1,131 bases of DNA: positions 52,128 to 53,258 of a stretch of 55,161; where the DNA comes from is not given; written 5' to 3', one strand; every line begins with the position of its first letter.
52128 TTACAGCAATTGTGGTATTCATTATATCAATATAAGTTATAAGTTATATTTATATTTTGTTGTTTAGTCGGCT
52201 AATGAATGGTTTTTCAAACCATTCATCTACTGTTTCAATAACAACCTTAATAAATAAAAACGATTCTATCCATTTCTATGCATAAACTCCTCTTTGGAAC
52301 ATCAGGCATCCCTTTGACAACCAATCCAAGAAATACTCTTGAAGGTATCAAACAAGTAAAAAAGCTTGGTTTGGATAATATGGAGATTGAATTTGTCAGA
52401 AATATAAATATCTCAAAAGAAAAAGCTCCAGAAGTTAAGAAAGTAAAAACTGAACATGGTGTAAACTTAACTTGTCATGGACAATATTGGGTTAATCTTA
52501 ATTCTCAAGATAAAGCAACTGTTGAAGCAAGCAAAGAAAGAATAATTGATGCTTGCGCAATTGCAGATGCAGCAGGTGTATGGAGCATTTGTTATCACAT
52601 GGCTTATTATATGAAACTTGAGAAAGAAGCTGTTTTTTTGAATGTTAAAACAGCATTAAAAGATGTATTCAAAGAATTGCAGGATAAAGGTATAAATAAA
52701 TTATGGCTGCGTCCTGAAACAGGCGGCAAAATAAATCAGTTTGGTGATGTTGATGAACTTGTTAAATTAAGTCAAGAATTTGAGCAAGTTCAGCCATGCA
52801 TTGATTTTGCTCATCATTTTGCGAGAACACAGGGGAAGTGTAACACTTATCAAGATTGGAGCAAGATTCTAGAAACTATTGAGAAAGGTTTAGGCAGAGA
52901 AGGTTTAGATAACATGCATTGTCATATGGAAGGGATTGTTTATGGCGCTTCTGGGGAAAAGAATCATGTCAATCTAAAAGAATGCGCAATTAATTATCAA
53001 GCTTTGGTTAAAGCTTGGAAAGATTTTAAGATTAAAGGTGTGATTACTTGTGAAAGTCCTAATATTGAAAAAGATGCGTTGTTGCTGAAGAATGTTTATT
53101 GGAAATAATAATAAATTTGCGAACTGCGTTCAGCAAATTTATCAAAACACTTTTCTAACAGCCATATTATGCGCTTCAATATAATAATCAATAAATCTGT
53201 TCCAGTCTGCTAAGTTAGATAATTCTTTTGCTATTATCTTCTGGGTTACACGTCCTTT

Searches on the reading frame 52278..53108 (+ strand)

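Call 12: search_protein_families(library=pfam, proteins=[window:52278-53108:+], max_evalue=0.001)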
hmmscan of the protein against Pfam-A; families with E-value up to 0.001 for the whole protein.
window:52278-53108:+ (276 aa): 1 family
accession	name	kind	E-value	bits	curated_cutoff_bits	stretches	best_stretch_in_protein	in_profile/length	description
PF01261.30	AP_endonuc_2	-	4.1e-27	95.9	31.1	1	25-263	2-232/249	Xylose isomerase-like TIM barrel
